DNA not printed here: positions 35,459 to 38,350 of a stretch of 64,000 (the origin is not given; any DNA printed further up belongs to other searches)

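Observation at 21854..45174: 23-kb, 12-gene Gram-positive polysaccharide-utilisation operon whose extracellular components are all poorly characterised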

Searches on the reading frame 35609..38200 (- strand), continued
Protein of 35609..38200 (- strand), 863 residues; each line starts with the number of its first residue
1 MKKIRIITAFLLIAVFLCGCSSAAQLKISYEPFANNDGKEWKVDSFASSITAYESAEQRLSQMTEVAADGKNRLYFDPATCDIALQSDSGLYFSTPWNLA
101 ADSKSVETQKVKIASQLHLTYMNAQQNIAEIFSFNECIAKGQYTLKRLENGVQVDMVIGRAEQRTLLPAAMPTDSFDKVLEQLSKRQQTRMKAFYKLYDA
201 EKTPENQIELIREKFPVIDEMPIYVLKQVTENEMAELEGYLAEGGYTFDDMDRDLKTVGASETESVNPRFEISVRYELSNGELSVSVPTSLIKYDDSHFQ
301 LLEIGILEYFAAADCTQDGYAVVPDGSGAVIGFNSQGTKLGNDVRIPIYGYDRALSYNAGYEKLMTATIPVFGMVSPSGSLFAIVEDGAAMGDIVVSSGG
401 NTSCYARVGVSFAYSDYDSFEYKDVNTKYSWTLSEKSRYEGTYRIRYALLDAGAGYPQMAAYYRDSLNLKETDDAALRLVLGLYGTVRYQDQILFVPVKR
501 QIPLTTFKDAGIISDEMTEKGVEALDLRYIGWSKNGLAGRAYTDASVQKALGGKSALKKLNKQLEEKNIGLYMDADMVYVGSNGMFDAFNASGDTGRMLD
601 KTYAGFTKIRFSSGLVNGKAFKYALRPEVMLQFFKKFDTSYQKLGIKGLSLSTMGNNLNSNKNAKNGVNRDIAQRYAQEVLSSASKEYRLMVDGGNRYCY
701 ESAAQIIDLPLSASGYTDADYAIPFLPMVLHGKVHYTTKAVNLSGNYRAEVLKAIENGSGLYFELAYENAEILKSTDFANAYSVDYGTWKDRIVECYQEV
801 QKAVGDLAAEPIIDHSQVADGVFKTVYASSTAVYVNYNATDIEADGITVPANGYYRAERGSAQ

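Call 73: find_encoding_contigs(protein=P0029, flank=10000, max_places=1)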
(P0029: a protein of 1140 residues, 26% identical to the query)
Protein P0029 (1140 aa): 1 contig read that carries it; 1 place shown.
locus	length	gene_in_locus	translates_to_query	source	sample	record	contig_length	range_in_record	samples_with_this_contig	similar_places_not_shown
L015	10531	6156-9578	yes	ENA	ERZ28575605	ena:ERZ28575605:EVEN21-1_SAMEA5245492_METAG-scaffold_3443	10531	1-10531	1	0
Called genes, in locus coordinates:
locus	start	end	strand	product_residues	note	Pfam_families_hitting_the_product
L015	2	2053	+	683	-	?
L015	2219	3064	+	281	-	PF00528:BPD_transp_1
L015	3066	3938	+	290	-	PF00528:BPD_transp_1 (faint)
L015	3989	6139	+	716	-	PF08450:SGL (faint), PF01436:NHL (faint), PF04893:Yip1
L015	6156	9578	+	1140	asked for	PF18952:DUF5696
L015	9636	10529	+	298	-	?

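Call 74: find_encoding_contigs(protein=P0032, flank=10000, max_places=1)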
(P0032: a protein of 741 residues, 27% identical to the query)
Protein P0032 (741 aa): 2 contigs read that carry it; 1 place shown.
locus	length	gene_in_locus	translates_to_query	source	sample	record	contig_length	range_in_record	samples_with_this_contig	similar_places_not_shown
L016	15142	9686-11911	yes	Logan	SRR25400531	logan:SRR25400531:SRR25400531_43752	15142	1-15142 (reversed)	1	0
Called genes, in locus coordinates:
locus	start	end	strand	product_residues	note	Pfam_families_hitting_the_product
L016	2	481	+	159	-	?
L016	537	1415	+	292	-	PF02311:AraC_binding, PF07883:Cupin_2 (weak), PF00165:HTH_AraC, PF12833:HTH_18, PF00165:HTH_AraC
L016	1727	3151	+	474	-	PF01547:SBP_bac_1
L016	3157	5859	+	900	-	PF01547:SBP_bac_1, PF13416:SBP_bac_8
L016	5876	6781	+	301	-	PF00528:BPD_transp_1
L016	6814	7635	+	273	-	PF00528:BPD_transp_1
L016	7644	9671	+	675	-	PF04893:Yip1 (faint)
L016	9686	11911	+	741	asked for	PF18952:DUF5696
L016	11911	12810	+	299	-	PF00528:BPD_transp_1 (weak)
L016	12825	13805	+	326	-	PF00528:BPD_transp_1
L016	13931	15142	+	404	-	?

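Call 75: find_encoding_contigs(protein=P0028, flank=10000, max_places=1)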
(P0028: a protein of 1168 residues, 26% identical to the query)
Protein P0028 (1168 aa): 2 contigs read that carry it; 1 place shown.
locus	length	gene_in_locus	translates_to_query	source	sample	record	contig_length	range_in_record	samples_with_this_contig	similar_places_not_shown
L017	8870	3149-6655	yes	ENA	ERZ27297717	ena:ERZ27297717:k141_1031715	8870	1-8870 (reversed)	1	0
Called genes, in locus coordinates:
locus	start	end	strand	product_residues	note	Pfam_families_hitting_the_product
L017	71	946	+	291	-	PF00528:BPD_transp_1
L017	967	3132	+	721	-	PF04893:Yip1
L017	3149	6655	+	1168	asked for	PF18952:DUF5696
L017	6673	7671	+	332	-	-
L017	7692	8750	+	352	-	PF00528:BPD_transp_1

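Call 77: find_related_loci(query=A6, collection=metagenome_contigs, flank=10000)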
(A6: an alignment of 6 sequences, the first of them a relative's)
Query A6 (1260 aa) in metagenome_contigs; peptide patterns used: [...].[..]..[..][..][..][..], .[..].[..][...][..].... (x = any residue, [..] = any of these).
600 stretches matched a pattern (row limit reached: there are more); 408 encode a relative of the query (tblastn E <= 1e-3); the best 80 are kept; 80 distinct loci.
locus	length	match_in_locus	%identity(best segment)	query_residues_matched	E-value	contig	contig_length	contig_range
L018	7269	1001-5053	49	51-1254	0e+0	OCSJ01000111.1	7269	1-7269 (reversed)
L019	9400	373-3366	47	1-981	0e+0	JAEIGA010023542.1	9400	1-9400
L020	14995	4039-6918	45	6-948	0e+0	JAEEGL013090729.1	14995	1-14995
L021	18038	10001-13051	45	1-1001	0e+0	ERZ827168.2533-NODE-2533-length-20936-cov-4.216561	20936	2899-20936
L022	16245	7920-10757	46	32-951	0e+0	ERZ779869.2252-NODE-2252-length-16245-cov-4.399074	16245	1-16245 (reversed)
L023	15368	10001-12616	45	16-924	0e+0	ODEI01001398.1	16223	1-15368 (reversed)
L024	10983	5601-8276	44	51-976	0e+0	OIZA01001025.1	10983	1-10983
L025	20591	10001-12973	45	20-1256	0e+0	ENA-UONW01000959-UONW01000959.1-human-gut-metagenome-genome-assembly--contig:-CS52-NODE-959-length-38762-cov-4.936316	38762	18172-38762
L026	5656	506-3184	44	10-954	0e+0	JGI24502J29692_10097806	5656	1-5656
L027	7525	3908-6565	42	1-947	0e+0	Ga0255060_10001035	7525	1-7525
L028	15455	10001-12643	43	1-947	0e+0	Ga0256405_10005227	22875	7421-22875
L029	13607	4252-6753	44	48-924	0e+0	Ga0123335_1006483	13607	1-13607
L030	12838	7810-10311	44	48-924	0e+0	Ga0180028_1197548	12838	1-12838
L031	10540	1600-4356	43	1-932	0e+0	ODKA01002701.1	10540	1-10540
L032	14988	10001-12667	41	1-935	0e+0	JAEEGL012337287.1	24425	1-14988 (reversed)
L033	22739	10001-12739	40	1-980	0e+0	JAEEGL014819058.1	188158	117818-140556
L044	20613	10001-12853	36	52-980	6e-163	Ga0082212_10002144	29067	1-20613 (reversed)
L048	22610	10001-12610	36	64-927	4e-159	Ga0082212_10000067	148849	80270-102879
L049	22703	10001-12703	39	6-960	0e+0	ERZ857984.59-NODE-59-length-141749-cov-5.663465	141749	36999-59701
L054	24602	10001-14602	45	1-1256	0e+0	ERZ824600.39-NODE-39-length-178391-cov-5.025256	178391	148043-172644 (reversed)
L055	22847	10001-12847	35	6-929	6e-152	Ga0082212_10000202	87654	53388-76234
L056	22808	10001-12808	39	1-950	0e+0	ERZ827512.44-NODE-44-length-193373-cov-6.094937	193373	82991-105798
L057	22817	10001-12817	34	68-958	2e-148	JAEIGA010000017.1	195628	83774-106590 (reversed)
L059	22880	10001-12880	45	6-947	0e+0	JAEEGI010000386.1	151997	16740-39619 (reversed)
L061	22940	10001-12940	33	1-995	8e-137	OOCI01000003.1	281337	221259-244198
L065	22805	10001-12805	33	24-925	4e-143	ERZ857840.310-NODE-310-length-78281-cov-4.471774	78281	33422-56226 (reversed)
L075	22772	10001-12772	43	1-924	6e-110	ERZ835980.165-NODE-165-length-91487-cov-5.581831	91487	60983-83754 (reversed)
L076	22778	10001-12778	35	1-924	8e-161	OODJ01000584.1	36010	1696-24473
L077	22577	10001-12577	34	55-923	7e-126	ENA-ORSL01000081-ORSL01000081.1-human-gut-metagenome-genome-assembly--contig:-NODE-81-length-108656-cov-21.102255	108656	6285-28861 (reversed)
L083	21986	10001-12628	36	4-925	7e-169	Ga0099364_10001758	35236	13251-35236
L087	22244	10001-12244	26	61-921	1e-69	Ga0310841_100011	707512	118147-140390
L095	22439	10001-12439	25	4-922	1e-65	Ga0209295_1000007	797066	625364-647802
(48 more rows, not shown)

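Call 81: search_protein_families(library=pfam, proteins=[L055:15206-17677:+, L059:19244-21856:+, L049:15488-16852:+, L057:15657-16877:+, L083:15128-16381:+, L075:57-1976:+, L095:20421-22439:+, L087:16657-18093:+, L055:2-1939:+, L083:2-1831:+], max_evalue=0.0001)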
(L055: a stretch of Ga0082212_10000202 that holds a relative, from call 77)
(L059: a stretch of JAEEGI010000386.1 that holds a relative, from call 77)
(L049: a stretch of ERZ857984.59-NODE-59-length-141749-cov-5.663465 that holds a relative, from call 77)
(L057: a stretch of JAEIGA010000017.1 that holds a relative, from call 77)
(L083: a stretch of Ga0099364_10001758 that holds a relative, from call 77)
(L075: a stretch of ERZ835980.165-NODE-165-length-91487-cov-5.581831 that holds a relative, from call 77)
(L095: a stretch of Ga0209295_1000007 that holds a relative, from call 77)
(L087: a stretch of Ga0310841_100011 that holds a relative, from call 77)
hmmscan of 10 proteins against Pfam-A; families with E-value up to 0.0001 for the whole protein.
L055:15206-17677:+ (823 aa): 5 families
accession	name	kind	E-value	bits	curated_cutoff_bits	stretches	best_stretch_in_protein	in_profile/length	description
PF13307.12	Helicase_C_2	-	6.7e-42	143.8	25.3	1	637-806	3-169/170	Helicase C-terminal domain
PF06733.21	DEAD_2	-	7e-15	55.5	21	1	312-426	65-170/172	DEAD_2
PF00270.35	DEAD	-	5.8e-07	29.8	26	1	224-294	5-77/167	DEAD/DEAH box helicase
PF06777.17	HBB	-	6e-06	26.5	30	1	532-624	102-190/190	Helical and beta-bridge domain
PF04851.21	ResIII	-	1e-05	26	22.5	0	215-419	4-143/164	Type III restriction enzyme, res subunit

L059:19244-21856:+ (870 aa): 0 families

L049:15488-16852:+ (454 aa): 1 family
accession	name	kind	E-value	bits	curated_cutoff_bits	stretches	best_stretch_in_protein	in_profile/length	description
PF00285.26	Citrate_synt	-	2.1e-117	392.6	27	1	46-438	3-357/357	Citrate synthase, C-terminal domain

L057:15657-16877:+ (406 aa): 3 families
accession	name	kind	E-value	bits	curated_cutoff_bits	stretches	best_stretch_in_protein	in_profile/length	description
PF13458.12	Peripla_BP_6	-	1.8e-30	107.2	31.7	1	44-340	1-298/343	Periplasmic binding protein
PF01094.35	ANF_receptor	-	9.8e-09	35.1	25.4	1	64-343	2-298/353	Receptor family ligand binding region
PF13433.12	Peripla_BP_5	-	1.4e-07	31.4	27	1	45-341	1-297/363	Periplasmic binding protein domain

L083:15128-16381:+ (417 aa): 2 families
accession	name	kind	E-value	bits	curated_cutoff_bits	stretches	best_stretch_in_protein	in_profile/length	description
PF01136.24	Peptidase_U32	-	2.8e-84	282.5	22.4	1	84-317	2-231/233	Peptidase family U32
PF16325.11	Peptidase_U32_C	-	5e-19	68.7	28.2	1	331-413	1-83/83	Peptidase family U32 C-terminal domain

L075:57-1976:+ (639 aa): 7 families
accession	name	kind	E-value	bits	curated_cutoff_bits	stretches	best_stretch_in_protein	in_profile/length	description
PF00005.33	ABC_tran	-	7.7e-48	163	25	2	19-192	1-137/137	ABC transporter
PF12848.13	ABC_tran_Xtn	-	6.1e-16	58.7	25.9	1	231-311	1-79/85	ABC transporter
PF02463.25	SMC_N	-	1.3e-11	44.8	40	0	155-230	135-208/220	RecF/RecN/SMC N terminal domain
PF13304.12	AAA_21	-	3.3e-11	44.2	27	0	134-223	220-303/304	AAA domain, putative AbiEii toxin, Type IV TA system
PF16326.10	ABC_tran_CTD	-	1.9e-06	28.4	32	1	573-634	5-68/69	ABC transporter C-terminal domain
PF00910.28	RNA_helicase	-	4.4e-05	24.4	21.5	0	361-420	2-62/105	RNA helicase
PF13476.12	AAA_23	-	4.6e-05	24.6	27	0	558-637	143-200/201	AAA domain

L095:20421-22439:+ (673 aa): 2 families
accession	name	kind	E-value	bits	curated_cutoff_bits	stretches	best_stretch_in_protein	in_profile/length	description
PF17853.6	GGDEF_2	-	1.6e-06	28.8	24.5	1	410-554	4-115/116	GGDEF-like domain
PF02743.24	dCache_1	-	2.2e-05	24.6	45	1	68-236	25-191/240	Cache domain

L087:16657-18093:+ (478 aa): 0 families

L055:2-1939:+ (645 aa): 18 families
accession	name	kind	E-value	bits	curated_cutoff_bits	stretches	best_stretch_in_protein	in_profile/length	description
PF07724.20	AAA_2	-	5.1e-68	228.7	27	1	379-549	4-166/166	AAA domain (Cdc48 subfamily)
PF17871.7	AAA_lid_9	-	1.6e-35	121.6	22.8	1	184-285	1-102/104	AAA lid domain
PF00004.35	AAA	-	2.1e-26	93.3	21.2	2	46-176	2-124/131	ATPase family associated with various cellular activities (AAA)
PF10431.15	ClpB_D2-small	-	4.7e-25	87.9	21.9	1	555-634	1-80/81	C-terminal, D2-small domain, of ClpB protein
PF07728.20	AAA_5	-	7.4e-19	68.6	22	2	381-502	2-125/139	AAA domain (dynein-related subfamily)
PF13401.12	AAA_22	-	6.6e-12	46.3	27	0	41-153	4-119/130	AAA domain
PF13191.12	AAA_16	-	1.3e-11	45.8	32.6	1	23-70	2-52/167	AAA ATPase domain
PF00158.32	Sigma54_activat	-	3.9e-10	40.1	20.2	0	376-500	20-143/168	Sigma-54 interaction domain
PF02151.25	UVR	-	2.4e-08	33.9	21.5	1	259-290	2-33/36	UvrB/uvrC motif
PF13238.12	AAA_18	-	3.5e-08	34.4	29.4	0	46-122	2-80/128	AAA domain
PF05621.17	TniB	-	1.5e-07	31.5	22.4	0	85-179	91-183/189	Bacterial TniB protein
PF12775.13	AAA_7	-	1.6e-06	28.2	25.8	0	380-429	35-84/181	P-loop containing dynein motor region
PF04851.21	ResIII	-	9.6e-06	26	22.5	0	354-415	8-63/164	Type III restriction enzyme, res subunit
PF06309.17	Torsin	-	1.5e-05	25.6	27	0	338-404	14-79/127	Torsin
PF01078.27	Mg_chelatase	-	2.7e-05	24.1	20.3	0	380-404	24-48/207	Magnesium chelatase, subunit ChlI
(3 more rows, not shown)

L083:2-1831:+ (609 aa): 3 families
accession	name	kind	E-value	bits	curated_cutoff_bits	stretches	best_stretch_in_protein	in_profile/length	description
PF08497.15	Radical_SAM_N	-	1.4e-122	409.1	25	1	2-302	4-301/301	Radical SAM N-terminal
PF11842.13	DUF3362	-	7e-17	62.5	27.6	1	518-589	1-77/151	Domain of unknown function (DUF3362)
PF04055.27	Radical_SAM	-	6.1e-07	30.2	29.5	1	303-497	1-153/166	Radical SAM superfamily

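Call 91: list_cluster_members(proteins=[P0157, P0160, P0169, P0178, P0185, P0200, P0209, P0240, P0257, P0291])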
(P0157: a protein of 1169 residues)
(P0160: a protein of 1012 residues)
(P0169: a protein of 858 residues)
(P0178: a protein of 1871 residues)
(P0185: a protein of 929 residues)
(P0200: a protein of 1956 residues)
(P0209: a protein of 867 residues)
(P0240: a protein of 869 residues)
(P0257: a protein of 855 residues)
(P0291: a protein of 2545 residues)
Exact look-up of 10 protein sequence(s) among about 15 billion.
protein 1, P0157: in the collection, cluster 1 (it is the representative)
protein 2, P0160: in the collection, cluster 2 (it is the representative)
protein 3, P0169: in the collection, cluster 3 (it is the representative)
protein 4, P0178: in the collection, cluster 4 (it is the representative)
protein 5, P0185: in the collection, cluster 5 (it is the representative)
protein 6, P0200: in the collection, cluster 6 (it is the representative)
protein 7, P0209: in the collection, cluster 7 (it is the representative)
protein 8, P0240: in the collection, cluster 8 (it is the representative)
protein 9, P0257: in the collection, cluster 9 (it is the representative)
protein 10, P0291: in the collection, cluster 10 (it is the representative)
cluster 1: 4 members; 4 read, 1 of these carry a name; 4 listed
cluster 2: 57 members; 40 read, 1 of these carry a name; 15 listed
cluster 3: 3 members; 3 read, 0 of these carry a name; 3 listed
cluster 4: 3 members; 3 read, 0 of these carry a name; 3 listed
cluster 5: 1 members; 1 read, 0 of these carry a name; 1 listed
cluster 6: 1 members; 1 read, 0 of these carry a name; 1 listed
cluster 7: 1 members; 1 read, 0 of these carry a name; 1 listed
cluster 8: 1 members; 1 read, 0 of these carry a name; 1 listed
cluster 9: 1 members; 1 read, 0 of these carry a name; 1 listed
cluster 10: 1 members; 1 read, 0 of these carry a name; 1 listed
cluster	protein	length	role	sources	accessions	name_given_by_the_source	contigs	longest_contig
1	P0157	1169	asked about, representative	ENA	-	-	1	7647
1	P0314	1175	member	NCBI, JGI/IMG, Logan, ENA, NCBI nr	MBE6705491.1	MAG: hypothetical protein E7583_09525 [Ruminococcaceae bacterium] | hypothetical protein [Oscillospiraceae bacterium]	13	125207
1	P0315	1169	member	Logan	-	-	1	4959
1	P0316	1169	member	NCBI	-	-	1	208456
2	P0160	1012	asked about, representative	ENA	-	-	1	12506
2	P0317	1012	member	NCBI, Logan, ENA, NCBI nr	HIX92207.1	MAG TPA: hypothetical protein H9681_04930 [Firmicutes bacterium] | hypothetical protein [Bacillota bacterium]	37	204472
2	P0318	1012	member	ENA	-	-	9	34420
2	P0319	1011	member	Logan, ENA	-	-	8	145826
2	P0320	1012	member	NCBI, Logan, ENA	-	-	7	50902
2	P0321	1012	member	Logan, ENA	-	-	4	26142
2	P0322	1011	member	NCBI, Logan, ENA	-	-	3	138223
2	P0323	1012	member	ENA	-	-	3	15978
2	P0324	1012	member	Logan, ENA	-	-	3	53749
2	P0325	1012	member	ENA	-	-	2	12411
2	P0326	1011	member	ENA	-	-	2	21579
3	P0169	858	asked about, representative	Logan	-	-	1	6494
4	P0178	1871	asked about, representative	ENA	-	-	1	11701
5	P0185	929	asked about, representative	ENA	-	-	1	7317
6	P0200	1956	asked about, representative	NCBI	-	-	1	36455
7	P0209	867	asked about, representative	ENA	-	-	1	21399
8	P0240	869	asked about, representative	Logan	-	-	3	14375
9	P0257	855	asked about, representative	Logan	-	-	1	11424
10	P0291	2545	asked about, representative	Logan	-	-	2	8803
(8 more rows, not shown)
